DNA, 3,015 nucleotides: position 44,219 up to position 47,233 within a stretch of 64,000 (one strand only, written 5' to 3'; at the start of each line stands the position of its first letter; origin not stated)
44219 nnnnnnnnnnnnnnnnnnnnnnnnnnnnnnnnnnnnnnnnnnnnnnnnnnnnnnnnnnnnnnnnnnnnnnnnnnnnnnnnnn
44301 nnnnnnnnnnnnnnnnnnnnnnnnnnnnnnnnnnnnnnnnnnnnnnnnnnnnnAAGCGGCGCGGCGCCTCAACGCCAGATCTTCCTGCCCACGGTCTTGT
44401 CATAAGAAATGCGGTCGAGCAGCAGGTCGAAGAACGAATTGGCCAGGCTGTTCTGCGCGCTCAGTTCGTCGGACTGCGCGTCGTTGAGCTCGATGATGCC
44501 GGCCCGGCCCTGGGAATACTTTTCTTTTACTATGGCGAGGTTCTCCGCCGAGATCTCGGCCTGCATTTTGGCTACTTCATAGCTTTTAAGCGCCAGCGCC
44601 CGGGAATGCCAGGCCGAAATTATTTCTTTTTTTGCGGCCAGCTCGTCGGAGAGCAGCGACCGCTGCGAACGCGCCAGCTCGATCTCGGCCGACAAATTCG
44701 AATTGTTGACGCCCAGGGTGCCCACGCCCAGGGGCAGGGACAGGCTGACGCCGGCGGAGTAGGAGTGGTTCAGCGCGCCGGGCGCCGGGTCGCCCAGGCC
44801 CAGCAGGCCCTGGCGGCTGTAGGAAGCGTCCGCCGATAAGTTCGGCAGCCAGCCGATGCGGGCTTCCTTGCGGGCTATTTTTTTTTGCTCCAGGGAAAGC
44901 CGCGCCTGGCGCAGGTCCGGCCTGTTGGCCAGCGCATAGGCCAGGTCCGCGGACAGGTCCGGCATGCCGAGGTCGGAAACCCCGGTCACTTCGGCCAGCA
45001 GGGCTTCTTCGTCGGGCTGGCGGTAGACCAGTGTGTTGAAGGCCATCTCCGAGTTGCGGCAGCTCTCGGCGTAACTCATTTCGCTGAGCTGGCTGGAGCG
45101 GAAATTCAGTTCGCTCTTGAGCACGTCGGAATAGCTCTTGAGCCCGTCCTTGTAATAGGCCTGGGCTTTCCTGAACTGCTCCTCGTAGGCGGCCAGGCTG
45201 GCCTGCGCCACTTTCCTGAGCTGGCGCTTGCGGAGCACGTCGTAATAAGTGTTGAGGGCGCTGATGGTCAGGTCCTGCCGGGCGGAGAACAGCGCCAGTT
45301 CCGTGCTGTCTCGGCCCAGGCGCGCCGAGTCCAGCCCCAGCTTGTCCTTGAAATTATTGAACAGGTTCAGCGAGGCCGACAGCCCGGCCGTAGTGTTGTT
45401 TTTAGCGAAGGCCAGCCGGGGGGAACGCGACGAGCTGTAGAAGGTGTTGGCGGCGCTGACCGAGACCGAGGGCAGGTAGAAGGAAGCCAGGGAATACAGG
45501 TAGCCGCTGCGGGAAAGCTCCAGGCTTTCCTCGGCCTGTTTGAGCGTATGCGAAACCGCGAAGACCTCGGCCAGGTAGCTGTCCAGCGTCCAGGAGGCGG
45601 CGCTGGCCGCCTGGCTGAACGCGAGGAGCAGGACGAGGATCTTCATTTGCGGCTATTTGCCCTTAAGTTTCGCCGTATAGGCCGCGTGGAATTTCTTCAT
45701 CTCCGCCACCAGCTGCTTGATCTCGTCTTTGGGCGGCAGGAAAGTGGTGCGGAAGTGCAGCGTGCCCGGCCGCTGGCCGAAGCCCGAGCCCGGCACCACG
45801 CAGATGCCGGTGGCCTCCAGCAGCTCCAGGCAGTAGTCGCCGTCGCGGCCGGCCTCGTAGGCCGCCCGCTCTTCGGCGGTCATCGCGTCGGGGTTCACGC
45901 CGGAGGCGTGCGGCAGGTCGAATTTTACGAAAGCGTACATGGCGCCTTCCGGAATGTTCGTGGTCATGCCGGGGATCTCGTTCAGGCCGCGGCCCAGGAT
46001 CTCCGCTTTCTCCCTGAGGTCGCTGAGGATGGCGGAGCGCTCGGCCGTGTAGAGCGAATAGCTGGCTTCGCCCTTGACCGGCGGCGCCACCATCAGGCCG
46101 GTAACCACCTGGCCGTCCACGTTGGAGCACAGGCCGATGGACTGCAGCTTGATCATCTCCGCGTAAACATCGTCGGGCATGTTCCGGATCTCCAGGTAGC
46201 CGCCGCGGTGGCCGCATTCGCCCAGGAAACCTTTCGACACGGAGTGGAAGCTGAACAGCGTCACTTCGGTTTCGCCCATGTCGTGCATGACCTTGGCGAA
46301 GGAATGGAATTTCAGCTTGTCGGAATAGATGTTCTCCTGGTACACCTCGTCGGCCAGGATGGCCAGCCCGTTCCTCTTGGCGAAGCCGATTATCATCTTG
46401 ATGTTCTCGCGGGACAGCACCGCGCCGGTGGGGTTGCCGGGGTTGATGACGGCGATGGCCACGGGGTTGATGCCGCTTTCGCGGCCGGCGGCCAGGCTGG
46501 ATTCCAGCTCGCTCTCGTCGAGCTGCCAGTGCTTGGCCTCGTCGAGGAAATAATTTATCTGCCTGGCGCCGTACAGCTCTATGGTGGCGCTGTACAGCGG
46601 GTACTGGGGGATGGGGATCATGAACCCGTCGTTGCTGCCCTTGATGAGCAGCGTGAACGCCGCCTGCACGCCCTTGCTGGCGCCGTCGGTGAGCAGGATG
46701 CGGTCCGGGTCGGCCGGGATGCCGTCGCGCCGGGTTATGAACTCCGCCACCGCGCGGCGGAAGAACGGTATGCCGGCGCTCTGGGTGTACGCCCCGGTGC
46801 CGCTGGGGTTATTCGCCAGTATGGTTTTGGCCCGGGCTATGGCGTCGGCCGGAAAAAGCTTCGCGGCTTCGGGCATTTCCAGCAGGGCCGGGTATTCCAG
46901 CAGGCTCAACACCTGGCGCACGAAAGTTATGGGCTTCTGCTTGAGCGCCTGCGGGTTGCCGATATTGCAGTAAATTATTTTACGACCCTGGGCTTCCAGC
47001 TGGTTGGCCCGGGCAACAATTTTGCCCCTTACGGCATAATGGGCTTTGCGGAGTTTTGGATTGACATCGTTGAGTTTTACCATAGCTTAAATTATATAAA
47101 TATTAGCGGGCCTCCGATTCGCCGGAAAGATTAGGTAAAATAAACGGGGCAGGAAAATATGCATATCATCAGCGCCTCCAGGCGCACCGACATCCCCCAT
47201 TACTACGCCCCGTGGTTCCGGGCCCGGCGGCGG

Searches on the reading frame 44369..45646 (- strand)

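Call 53: search_protein_families(library=ncbifam, proteins=[window:44369-45646:-], max_evalue=1e-10)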
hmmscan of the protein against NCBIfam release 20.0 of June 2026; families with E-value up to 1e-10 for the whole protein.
window:44369-45646:- (425 aa): 3 families
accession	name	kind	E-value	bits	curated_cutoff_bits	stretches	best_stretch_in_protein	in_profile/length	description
TIGR01844.1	type_I_sec_TolC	subfamily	6e-29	101.3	225.15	1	57-420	40-398/414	TolC family outer membrane protein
TIGR01845.1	outer_NodT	subfamily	1.9e-21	76.4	210.05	1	20-404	58-442/460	efflux transporter outer membrane subunit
NF007002.0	PRK09465.1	equivalog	5.5e-11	41.7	495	1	55-420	59-424/460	outer membrane channel protein TolC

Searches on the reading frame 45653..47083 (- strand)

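Call 53: search_protein_families(library=ncbifam, proteins=[window:45653-47083:-], max_evalue=1e-10)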
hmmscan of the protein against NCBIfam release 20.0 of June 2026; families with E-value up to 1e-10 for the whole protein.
window:45653-47083:- (476 aa): 41 families (the best 25 are shown)
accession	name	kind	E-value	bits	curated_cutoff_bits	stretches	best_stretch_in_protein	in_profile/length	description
NF006230.0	PRK08363.1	equivalog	2e-51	175.1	534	1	94-466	61-392/398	alanine aminotransferase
NF041364.1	GntC_guanitoxin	equivalog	1.9e-40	138.9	415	1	91-465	25-356/356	guanitoxin biosynthesis PLP-dependent (S)-gamma-hydroxy-L-arginine cyclodehydratase GntC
NF005334.0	PRK06855.1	equivalog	2.2e-39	135.5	443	1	96-459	66-420/434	pyridoxal phosphate-dependent aminotransferase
TIGR01265.1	tyr_nico_aTase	subfamily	1.2e-38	133.2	292.45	1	71-466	41-399/403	tyrosine/nicotianamine family aminotransferase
NF004770.0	PRK06108.1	subfamily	8.2e-37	126.9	422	1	94-465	64-391/396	pyridoxal phosphate-dependent aminotransferase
NF005744.0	PRK07568.1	subfamily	7.9e-35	120.4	389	1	93-389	56-327/398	pyridoxal phosphate-dependent aminotransferase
NF006514.0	PRK08960.1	equivalog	2.7e-31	108.8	554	1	93-462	59-381/388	pyridoxal phosphate-dependent aminotransferase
TIGR01264.1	tyr_amTase_E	equivalog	5.3e-31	107.8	474.25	1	98-465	68-398/403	tyrosine transaminase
NF041091.1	asp_aminotase_Arch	equivalog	4.9e-30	104.6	550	1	94-465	55-374/376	aspartate aminotransferase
NF006229.0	PRK08361.1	equivalog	6.9e-28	97.7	624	1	95-464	62-386/391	aspartate aminotransferase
NF005816.0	PRK07682.1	equivalog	7.3e-27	94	620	1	94-467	57-384/390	aminotransferase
NF006756.0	PRK09276.1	subfamily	1.2e-25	90.3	507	1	95-296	61-250/387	LL-diaminopimelate aminotransferase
TIGR03540.1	DapC_direct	equivalog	1.1e-24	87.1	593.25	1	95-464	59-382/383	LL-diaminopimelate aminotransferase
NF005601.0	PRK07337.1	equivalog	1.2e-24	87.2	496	1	93-465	62-391/394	pyridoxal phosphate-dependent aminotransferase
NF005817.0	PRK07683.1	equivalog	1.8e-24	86.2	575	1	85-275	50-227/387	aminotransferase A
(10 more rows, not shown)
